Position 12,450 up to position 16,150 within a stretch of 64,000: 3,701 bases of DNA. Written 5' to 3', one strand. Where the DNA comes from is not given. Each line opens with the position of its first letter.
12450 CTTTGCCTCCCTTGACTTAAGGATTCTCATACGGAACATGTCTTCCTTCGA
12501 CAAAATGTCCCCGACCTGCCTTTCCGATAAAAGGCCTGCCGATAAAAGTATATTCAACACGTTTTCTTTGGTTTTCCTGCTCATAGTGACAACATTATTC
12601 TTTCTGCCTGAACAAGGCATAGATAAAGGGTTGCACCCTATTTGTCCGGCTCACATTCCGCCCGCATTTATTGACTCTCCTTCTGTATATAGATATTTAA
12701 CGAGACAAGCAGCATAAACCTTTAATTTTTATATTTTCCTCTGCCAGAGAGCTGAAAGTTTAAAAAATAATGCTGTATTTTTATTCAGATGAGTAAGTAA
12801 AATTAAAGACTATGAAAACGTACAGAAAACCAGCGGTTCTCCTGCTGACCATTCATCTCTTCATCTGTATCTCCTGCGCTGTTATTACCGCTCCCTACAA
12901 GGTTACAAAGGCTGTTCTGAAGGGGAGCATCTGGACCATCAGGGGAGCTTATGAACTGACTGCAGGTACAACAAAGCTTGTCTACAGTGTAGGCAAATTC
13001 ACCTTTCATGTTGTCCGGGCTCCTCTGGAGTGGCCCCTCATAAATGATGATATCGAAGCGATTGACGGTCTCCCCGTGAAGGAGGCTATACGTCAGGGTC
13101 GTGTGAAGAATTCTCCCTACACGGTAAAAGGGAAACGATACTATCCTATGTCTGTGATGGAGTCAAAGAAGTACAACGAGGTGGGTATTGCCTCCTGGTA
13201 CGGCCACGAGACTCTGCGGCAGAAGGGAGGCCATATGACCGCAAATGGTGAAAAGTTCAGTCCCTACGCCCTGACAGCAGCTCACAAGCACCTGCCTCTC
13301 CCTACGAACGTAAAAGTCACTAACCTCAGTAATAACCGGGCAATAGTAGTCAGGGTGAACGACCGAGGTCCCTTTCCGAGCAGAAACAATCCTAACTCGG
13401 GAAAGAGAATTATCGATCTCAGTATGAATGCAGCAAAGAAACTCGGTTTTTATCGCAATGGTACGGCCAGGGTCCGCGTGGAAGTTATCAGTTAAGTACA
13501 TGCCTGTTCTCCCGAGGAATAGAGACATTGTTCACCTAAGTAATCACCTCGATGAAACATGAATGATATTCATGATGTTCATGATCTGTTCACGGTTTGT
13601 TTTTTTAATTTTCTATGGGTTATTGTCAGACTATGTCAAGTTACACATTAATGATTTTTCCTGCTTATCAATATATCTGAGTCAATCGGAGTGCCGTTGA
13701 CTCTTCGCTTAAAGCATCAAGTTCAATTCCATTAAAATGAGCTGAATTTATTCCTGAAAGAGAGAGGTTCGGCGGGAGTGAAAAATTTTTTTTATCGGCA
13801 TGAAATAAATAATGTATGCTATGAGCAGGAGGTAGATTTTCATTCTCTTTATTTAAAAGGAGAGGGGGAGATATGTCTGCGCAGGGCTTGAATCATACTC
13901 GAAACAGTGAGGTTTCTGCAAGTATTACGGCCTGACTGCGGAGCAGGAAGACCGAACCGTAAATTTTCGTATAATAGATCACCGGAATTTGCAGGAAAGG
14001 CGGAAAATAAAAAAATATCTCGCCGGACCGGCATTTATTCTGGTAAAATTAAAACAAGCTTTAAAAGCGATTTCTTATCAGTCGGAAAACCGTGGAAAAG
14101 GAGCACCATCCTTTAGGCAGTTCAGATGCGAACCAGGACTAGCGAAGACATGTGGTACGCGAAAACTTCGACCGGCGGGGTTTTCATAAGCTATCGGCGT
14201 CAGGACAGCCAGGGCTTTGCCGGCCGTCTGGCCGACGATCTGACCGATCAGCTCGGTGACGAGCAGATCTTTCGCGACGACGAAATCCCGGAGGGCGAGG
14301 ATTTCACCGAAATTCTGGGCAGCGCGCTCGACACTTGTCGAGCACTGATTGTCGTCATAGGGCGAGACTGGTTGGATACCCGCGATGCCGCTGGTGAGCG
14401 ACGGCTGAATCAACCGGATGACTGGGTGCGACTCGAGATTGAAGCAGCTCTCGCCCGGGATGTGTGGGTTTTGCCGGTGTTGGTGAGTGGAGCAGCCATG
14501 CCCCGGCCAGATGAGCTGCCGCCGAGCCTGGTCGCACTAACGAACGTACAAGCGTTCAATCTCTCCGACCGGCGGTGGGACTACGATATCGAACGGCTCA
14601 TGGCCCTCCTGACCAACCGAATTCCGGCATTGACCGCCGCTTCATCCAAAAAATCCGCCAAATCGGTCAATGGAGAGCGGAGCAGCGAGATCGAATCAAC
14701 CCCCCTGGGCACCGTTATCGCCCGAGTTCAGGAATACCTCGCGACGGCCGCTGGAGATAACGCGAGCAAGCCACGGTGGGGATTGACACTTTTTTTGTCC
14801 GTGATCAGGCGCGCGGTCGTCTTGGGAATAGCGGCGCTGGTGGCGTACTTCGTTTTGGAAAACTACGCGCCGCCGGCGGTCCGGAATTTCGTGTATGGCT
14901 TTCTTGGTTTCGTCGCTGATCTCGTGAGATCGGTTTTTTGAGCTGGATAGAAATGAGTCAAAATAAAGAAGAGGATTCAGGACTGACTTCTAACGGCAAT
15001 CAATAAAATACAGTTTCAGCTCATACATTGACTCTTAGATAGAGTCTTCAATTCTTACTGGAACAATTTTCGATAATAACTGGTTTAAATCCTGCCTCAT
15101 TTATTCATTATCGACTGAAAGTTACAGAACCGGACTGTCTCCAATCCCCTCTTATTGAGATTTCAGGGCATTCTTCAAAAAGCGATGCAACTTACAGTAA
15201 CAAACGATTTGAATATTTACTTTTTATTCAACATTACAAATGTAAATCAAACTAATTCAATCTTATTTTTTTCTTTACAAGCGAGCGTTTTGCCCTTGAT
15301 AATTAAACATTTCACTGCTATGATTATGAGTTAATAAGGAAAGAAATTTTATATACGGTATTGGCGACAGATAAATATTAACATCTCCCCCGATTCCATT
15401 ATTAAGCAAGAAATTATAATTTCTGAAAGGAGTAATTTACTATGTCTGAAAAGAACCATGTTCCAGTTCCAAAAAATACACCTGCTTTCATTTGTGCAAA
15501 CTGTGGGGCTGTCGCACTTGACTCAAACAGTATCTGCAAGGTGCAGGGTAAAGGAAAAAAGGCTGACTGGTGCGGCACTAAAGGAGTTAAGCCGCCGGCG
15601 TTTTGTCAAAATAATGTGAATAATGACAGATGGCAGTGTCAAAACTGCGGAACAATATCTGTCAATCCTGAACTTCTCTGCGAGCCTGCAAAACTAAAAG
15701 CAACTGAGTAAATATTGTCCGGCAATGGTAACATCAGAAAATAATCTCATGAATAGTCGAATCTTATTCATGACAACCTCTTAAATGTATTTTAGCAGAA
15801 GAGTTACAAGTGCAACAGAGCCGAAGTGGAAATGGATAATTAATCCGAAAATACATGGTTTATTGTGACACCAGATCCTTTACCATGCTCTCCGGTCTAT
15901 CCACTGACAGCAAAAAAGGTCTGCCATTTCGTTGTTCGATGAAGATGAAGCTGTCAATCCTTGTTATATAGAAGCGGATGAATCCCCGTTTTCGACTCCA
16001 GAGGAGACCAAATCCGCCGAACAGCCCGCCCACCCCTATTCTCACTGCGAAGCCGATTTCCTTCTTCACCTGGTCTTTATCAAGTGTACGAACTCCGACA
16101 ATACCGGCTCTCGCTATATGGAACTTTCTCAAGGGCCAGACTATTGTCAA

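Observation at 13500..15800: GC-rich TIR-domain/transmembrane protein embedded in an AT-rich non-coding island: candidate single-gene NADase defence or abortive-infection module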

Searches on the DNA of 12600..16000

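Call 34: search_rna_families(source=window, start=12600, end=16000, threshold=evalue, max_evalue=1)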
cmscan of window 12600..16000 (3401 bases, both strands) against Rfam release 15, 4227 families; matches with E-value up to 1: 0.
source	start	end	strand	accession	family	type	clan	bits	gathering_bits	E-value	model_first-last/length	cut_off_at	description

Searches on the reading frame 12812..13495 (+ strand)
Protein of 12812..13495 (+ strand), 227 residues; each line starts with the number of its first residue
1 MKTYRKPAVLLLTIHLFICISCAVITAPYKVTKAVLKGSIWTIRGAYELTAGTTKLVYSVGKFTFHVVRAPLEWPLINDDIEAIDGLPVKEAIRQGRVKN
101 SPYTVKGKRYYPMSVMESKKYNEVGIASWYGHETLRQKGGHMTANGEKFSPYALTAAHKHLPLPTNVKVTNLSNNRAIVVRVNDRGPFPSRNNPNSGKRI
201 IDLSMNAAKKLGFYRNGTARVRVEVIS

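Call 3: search_protein_families(library=pfam, proteins=[window:12812-13495:+], max_evalue=0.1)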
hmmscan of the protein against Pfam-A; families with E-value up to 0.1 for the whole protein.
window:12812-13495:+ (227 aa): 3 families
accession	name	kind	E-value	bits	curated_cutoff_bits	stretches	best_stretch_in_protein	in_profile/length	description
PF03330.24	DPBB_1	-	3e-24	85.5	28.8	1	123-223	2-83/83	Lytic transglycolase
PF01957.25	NfeD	-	0.025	15.2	29.1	0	141-180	20-56/57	NfeD-like C-terminal, partner-binding domain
PF20487.3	DUF6726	-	0.06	13.7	27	1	8-37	7-36/58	Family of unknown function (DUF6726)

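Call 13: list_cluster_members(proteins=[P0001, P0004, P0012, P0014, P0015, P0042, P0029, P0034, window:12812-13495:+, window:15442-15711:+])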
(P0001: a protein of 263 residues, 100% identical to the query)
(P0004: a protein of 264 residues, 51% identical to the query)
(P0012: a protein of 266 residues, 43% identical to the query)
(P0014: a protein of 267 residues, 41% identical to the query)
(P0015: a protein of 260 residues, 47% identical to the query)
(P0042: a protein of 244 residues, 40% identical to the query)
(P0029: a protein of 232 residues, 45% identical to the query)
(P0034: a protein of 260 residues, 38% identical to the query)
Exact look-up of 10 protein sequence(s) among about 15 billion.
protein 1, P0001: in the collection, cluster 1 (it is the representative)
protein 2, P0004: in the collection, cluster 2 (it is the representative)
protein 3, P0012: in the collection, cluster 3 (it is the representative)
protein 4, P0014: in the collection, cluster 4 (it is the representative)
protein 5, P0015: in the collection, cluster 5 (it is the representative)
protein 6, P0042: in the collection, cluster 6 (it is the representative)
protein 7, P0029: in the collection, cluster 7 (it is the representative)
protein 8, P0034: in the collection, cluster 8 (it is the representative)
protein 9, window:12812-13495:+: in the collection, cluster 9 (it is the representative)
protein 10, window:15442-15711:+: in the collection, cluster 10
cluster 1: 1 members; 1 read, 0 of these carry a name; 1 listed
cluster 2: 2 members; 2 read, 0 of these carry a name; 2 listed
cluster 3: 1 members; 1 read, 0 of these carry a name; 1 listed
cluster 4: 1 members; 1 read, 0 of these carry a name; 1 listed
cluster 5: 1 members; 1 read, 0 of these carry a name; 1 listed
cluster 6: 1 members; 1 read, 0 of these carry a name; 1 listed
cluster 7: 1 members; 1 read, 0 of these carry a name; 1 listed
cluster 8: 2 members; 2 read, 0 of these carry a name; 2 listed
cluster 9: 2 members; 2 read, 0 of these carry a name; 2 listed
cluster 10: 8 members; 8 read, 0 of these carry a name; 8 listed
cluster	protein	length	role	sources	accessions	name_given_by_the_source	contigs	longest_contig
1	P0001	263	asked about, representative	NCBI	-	-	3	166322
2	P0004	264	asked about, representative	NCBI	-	-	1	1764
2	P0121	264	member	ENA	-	-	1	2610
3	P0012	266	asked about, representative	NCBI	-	-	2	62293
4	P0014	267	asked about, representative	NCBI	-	-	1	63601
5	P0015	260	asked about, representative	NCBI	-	-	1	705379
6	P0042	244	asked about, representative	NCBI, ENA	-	-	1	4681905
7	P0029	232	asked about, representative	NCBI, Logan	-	-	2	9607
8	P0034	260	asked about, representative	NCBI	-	-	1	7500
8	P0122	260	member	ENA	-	-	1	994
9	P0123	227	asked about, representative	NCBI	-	-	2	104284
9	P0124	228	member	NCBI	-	-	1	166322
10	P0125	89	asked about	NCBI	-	-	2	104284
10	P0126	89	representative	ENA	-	-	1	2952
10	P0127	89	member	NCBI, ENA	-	-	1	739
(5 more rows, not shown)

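Call 35: find_related_loci(query=window:12812-13495:+, collection=metagenome_contigs, flank=6000)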
Query window:12812-13495:+ (227 aa) in metagenome_contigs; peptide patterns used: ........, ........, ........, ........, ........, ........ (x = any residue, [..] = any of these).
242 stretches matched a pattern; 38 encode a relative of the query (tblastn E <= 1e-3); 38 distinct loci.
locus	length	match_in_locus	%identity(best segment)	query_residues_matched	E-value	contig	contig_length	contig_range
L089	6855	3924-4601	79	1-227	1e-124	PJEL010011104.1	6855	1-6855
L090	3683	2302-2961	80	11-227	4e-126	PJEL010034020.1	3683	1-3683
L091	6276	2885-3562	76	1-227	2e-121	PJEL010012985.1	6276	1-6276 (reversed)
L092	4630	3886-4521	81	16-227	2e-121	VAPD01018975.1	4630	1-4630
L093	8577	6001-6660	78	8-227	4e-120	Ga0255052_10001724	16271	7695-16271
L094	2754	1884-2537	78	1-219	1e-124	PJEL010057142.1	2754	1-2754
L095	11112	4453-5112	78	8-227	8e-120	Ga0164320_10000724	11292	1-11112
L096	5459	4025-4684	78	8-227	2e-119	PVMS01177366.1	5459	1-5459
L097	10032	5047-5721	65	6-227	4e-99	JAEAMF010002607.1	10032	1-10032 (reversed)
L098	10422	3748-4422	65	6-227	4e-99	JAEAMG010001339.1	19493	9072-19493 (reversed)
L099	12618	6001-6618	68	22-227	2e-98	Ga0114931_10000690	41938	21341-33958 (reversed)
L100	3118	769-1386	68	22-227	1e-99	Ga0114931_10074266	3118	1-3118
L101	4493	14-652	65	11-227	3e-97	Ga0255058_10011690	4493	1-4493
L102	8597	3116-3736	66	14-227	1e-96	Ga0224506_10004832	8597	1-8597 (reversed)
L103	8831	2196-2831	64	8-226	1e-95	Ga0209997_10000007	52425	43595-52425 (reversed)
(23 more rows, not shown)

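Call 79: search_protein_families(library=padloc, proteins=[window:12812-13495:+], max_evalue=0.00001)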
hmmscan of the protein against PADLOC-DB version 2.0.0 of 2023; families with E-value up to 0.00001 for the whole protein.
window:12812-13495:+ (227 aa): 0 families
